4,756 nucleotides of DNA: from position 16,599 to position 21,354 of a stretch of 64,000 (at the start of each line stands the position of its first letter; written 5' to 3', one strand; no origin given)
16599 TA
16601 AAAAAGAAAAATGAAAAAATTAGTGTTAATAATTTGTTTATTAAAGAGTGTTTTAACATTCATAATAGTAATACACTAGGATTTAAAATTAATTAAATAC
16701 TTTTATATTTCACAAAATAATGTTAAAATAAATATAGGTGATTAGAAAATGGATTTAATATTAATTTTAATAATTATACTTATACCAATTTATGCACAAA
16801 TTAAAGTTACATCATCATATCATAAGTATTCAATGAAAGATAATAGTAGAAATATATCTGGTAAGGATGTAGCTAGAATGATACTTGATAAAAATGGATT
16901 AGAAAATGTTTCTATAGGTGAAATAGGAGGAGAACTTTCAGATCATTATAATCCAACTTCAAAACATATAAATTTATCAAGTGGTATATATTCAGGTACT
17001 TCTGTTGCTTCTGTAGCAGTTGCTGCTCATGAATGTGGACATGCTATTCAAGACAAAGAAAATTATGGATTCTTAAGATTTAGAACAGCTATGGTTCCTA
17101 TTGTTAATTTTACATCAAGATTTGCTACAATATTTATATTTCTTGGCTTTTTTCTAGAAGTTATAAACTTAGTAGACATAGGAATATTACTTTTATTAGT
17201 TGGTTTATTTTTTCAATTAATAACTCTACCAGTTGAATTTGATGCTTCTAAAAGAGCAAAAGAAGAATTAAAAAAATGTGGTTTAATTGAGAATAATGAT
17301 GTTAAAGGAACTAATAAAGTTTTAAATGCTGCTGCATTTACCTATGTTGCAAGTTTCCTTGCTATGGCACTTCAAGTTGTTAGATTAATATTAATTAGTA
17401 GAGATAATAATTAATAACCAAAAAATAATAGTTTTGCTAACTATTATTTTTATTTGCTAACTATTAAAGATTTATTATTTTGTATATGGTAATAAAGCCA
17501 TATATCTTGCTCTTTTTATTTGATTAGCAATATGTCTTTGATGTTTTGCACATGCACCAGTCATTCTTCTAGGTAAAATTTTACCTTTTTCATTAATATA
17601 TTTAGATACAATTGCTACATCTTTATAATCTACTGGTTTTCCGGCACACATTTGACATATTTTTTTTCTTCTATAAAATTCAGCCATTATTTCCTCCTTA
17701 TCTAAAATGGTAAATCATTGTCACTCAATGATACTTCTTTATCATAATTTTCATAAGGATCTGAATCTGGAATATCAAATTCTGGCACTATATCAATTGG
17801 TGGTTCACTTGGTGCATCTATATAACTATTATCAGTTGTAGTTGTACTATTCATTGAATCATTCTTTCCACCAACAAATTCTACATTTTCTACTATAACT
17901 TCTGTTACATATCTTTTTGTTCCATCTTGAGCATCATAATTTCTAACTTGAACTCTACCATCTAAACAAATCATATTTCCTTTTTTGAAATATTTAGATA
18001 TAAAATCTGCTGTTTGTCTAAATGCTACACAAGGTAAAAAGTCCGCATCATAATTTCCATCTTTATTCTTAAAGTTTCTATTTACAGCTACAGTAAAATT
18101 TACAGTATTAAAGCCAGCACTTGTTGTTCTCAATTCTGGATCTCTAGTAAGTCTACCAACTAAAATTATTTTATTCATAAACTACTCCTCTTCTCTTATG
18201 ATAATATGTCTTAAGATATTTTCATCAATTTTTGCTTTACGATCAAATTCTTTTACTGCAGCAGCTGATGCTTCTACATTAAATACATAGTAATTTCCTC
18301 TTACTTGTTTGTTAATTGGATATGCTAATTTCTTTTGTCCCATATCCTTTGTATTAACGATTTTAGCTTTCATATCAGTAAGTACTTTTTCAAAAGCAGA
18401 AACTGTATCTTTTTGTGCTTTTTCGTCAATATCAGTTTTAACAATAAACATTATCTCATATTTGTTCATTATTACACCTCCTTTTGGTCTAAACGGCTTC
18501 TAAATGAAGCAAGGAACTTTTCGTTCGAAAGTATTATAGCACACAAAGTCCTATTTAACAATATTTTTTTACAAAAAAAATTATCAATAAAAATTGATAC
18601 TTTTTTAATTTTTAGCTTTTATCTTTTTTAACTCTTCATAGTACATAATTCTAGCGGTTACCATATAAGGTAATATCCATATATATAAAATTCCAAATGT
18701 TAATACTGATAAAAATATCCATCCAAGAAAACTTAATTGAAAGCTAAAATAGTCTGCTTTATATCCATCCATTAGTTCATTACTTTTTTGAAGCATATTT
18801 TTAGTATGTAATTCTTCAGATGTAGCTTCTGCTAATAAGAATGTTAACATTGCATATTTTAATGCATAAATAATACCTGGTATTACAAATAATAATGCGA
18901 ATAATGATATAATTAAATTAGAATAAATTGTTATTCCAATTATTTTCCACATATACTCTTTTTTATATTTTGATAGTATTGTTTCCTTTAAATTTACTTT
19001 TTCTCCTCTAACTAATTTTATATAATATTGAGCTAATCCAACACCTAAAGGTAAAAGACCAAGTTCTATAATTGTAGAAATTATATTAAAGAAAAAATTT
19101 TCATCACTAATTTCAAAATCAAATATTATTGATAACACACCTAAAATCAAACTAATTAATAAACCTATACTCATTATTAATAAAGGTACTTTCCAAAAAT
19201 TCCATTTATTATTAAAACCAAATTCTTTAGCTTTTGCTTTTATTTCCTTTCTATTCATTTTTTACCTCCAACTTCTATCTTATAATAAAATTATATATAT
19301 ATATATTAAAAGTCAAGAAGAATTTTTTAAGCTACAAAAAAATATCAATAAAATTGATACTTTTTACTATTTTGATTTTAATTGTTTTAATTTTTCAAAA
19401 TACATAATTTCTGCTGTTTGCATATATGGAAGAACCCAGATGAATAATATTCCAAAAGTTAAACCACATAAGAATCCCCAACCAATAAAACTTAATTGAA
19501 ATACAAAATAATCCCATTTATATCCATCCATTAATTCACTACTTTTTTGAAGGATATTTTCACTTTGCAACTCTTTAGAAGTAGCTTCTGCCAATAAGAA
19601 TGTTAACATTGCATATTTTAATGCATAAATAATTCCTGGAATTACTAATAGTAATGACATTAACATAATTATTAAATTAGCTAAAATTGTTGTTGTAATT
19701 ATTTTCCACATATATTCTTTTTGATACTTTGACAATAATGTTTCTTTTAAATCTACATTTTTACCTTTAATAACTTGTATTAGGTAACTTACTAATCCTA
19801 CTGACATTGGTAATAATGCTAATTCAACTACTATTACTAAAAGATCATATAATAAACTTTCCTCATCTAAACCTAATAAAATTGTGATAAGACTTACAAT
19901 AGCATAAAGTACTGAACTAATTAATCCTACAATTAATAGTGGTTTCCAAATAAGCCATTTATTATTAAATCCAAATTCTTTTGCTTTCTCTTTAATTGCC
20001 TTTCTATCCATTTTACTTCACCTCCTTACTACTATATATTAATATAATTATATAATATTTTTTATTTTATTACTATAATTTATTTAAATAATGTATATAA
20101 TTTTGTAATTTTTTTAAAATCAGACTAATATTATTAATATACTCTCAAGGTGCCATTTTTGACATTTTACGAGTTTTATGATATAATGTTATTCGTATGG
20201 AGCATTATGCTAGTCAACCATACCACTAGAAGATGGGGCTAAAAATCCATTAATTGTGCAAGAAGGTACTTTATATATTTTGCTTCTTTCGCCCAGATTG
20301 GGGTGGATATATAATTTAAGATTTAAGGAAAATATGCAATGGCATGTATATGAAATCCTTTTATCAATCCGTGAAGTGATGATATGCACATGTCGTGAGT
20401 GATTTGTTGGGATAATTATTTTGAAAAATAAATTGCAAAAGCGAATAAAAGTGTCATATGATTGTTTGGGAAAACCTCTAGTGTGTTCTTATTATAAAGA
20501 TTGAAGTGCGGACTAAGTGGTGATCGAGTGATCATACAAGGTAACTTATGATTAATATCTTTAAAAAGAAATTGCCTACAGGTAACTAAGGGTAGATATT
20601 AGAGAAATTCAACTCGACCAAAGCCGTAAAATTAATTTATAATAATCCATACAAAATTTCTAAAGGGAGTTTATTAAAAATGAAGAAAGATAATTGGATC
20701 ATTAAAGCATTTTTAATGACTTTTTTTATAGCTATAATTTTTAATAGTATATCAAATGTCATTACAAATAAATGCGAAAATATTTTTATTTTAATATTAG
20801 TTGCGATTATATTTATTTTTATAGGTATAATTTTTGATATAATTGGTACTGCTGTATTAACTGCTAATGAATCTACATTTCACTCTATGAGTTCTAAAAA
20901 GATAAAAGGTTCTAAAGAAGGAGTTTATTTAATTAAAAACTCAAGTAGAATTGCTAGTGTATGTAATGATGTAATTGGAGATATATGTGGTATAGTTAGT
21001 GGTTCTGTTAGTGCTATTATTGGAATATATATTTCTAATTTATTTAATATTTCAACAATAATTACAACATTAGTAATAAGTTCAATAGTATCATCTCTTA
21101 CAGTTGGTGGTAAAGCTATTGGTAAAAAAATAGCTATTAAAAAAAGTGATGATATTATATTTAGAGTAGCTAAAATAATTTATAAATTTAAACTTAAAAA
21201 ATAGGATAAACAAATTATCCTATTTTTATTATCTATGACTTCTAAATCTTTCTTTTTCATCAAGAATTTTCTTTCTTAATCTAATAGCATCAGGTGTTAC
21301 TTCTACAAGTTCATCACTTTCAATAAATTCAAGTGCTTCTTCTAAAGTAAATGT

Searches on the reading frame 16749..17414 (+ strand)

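Call 32: search_protein_families(library=pfam, proteins=[window:16749-17414:+], max_evalue=0.00001)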
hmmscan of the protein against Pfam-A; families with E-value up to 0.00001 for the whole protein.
window:16749-17414:+ (221 aa): 1 family
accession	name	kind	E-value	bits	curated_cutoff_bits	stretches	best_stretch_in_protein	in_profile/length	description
PF04298.18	Zn_peptidase_2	-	1.6e-83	280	27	1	3-217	2-217/218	Putative neutral zinc metallopeptidase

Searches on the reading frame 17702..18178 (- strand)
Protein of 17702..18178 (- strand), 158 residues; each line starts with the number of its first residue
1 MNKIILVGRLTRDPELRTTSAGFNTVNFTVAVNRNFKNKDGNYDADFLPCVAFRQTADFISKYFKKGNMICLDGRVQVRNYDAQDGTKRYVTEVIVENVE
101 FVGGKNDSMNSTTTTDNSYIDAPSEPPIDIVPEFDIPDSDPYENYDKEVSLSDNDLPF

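Call 32: search_protein_families(library=pfam, proteins=[window:17702-18178:-], max_evalue=0.00001)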
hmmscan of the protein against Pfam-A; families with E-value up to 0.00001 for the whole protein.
window:17702-18178:- (158 aa): 1 family
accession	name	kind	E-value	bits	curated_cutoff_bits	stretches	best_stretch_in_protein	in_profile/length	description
PF00436.31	SSB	-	2.1e-33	114.9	26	1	1-102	1-104/104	Single-strand binding protein family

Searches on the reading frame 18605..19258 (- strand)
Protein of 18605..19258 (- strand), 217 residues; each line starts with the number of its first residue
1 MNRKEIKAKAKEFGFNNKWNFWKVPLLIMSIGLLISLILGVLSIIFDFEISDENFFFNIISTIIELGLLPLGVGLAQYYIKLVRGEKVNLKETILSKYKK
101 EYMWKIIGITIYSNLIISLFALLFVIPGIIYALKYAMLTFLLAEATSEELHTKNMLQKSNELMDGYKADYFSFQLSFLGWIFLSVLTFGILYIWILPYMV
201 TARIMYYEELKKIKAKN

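Call 32: search_protein_families(library=pfam, proteins=[window:18605-19258:-], max_evalue=0.00001)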
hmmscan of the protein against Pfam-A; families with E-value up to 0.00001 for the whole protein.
window:18605-19258:- (217 aa): 1 family
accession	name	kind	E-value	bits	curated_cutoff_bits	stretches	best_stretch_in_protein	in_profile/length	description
PF06161.16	DUF975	-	4e-29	102.6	34.8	2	122-212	153-241/243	Protein of unknown function (DUF975)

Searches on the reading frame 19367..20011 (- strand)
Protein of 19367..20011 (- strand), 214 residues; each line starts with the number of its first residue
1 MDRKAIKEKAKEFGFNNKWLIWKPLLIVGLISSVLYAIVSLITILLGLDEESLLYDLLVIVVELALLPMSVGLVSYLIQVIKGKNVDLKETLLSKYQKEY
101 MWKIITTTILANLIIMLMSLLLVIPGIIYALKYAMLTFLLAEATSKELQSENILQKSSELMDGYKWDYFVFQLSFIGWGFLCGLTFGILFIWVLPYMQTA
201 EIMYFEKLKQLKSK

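Call 32: search_protein_families(library=pfam, proteins=[window:19367-20011:-], max_evalue=0.00001)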
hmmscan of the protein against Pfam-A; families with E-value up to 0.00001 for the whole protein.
window:19367-20011:- (214 aa): 1 family
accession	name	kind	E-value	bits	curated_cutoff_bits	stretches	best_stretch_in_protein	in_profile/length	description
PF06161.16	DUF975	-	1.9e-28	100.4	34.8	1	114-212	147-243/243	Protein of unknown function (DUF975)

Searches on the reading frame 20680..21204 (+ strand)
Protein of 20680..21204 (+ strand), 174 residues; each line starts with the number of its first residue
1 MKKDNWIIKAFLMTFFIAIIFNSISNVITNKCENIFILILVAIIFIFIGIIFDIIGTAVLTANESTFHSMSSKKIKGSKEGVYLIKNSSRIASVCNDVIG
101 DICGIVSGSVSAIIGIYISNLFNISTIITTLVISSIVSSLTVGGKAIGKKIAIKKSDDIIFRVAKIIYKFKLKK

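Call 32: search_protein_families(library=pfam, proteins=[window:20680-21204:+], max_evalue=0.00001)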
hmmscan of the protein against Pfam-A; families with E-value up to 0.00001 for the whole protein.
window:20680-21204:+ (174 aa): 1 family
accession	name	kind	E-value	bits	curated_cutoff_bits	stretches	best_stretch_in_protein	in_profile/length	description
PF01595.25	CNNM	-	9.9e-06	25.8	28.4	1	40-170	1-127/181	Cyclin M transmembrane N-terminal domain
